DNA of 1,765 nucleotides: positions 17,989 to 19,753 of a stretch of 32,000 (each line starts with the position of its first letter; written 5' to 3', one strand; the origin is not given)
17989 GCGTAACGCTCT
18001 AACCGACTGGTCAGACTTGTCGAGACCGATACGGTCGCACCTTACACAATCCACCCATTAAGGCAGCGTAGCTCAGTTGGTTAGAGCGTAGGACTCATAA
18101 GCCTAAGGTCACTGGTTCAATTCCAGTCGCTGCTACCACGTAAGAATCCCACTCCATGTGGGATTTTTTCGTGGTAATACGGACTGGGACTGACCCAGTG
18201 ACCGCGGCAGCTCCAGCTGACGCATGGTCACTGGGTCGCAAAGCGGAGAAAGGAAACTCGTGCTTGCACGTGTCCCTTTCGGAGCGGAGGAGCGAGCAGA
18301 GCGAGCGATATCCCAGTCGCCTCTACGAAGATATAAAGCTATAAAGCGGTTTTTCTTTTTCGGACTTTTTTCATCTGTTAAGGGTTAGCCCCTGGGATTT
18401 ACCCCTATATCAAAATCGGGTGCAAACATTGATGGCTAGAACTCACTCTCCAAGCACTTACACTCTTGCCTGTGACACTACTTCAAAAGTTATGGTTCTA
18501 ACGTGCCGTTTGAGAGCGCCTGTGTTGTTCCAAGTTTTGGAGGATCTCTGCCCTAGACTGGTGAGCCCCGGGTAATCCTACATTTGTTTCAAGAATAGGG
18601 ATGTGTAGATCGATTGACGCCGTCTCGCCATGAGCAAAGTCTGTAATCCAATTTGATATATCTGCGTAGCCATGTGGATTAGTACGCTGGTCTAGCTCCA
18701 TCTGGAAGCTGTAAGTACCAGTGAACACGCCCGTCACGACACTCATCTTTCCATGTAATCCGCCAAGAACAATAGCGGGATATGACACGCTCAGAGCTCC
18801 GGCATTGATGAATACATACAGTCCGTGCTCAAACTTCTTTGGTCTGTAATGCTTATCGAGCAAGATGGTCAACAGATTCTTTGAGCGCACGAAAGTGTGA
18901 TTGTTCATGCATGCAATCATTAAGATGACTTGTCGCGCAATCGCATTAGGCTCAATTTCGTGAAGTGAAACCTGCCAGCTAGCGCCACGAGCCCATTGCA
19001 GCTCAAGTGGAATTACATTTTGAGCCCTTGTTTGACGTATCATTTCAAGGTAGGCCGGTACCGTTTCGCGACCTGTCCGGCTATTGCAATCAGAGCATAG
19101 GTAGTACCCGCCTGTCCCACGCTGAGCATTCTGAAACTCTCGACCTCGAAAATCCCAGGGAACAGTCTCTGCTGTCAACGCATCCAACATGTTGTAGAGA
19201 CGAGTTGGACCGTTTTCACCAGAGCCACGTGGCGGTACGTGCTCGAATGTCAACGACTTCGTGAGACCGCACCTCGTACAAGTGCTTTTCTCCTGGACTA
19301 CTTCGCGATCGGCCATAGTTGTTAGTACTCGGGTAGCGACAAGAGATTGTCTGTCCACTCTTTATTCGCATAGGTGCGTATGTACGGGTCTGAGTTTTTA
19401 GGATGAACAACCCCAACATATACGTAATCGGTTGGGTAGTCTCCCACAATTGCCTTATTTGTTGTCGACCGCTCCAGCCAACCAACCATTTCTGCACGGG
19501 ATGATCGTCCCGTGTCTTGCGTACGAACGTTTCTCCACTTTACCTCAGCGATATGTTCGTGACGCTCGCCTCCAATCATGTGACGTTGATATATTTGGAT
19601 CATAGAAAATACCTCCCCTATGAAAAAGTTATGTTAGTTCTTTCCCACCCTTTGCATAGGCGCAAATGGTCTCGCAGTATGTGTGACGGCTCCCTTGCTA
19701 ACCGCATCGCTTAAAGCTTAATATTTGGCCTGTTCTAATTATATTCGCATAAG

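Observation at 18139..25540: Conserved ~117-nt element about 80 nt downstream of two different tRNA(CAU) genes, in inverted orientation, with a compensatory stem change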

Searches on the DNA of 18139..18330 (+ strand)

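Call 8: search_dna_similar(query=window:18139-18330:+, collection=ecoli_genomes, mode=distant, max_rows=15)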
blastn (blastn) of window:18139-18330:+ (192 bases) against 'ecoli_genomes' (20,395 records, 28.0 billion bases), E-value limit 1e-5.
No match.

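Call 9: search_dna_similar(query=window:18139-18330:+, collection=phages, mode=distant, max_rows=15)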
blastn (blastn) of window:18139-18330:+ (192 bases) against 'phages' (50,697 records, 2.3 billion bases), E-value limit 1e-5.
No match.

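Call 10: search_dna_similar(query=window:18139-18330:+, collection=plasmids, mode=distant, max_rows=15)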
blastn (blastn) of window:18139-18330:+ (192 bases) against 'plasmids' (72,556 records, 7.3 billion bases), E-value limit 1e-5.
No match.

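Call 63: build_rna_model(alignment_id=A4, structure=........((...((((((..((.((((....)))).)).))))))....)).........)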
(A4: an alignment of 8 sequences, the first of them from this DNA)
Model R1 built from alignment A4 (8 sequences, 61 columns); structure: as given.
model positions 60; base pairs 14; branch points 0; effective number of sequences 2.05; information 0.931 bits per position. Calibrated on 0.2 Mb of random sequence (short: E-values are rough).
structure used (alignment columns):
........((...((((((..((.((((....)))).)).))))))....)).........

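Call 64: search_with_rna_model(model_id=R1, sources=[window, L005, L011, L016, L017, L018, L019, L022, L025, L027, L029, L030, L031, L032, L033, L034, L028, L026], max_evalue=10, make_alignment=true)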
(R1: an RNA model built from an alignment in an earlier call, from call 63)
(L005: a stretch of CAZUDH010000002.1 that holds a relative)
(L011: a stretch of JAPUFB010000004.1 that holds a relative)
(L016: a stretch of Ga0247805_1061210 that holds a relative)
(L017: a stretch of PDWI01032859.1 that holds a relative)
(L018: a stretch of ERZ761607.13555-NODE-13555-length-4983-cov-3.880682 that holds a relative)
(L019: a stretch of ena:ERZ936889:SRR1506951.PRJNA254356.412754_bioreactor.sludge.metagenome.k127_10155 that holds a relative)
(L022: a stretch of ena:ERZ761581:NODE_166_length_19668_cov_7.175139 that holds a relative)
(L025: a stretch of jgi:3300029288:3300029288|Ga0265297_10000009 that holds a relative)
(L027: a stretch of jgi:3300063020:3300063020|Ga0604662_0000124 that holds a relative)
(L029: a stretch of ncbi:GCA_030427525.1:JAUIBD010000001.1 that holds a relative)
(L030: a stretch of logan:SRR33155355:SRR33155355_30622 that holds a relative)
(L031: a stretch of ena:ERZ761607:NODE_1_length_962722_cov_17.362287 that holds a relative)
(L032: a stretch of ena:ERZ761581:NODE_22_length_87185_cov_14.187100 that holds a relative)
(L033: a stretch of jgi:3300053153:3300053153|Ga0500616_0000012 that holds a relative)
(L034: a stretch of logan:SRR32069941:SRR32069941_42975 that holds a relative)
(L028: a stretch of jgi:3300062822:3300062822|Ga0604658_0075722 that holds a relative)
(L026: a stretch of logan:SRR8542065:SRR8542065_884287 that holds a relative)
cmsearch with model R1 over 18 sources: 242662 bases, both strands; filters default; matches with E-value up to 10: 20.
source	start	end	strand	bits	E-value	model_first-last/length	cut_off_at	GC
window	25388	25447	-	90.9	8.1e-21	1-60/60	no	0.6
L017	520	579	-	90.3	1.2e-20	1-60/60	no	0.57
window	18235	18294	+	89.5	1.9e-20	1-60/60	no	0.6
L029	7180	7239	+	88.2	4.1e-20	1-60/60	no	0.62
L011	631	690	-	87.6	5.8e-20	1-60/60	no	0.55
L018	2545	2604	+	87.4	6.8e-20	1-60/60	no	0.6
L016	532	592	+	85.4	2.2e-19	1-60/60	no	0.57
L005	6093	6152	-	81.7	2.1e-18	1-60/60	no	0.57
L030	153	212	+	80.8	3.5e-18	1-60/60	no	0.6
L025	13207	13266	-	20.3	0.018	1-60/60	no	0.37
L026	6919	6978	-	20.3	0.018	1-60/60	no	0.37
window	18248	18280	-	14.7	0.51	14-46/60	no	0.52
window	25402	25434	+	14.7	0.51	14-46/60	no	0.52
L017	534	566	+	14.7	0.51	14-46/60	no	0.52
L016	545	577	-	14.7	0.51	14-46/60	no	0.52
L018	2558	2590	-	13.9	0.79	14-46/60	no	0.55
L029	7193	7225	-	13.9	0.79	14-46/60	no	0.55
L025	4604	4652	-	10.4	6.5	1-60/60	no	0.49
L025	5408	5438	-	9.8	9.4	1-60/60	no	0.65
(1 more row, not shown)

Alignment A5: 20 matches aligned to the model, 102 columns, each read 5' to 3' on its own strand. Consensus structure (alignment columns), stored with it:
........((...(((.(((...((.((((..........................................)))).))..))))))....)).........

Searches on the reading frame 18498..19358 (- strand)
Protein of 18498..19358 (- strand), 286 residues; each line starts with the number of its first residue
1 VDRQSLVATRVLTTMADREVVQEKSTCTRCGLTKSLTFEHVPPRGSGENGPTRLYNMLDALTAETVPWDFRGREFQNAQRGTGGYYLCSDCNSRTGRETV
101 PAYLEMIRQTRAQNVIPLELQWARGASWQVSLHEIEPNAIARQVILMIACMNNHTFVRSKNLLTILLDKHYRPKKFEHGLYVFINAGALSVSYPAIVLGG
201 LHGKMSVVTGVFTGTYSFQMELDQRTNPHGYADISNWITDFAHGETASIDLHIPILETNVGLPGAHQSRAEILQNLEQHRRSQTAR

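Call 11: search_protein_families(library=pfam, proteins=[window:18498-19358:-])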
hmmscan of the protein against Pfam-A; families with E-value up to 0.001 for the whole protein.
window:18498-19358:- (286 aa): 0 families

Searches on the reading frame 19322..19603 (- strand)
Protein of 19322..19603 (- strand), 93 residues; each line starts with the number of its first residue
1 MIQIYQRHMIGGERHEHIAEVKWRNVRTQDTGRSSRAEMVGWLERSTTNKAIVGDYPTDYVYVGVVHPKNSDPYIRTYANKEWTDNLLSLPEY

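Call 54: search_protein_families(library=pfam, proteins=[window:19322-19603:-], max_evalue=0.01)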
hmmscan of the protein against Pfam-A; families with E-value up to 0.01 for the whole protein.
window:19322-19603:- (93 aa): 1 family
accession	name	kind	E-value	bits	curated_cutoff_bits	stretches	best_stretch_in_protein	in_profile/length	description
PF13031.12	DUF3892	-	3e-12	47.3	22.3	1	12-91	8-71/71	Protein of unknown function (DUF3892)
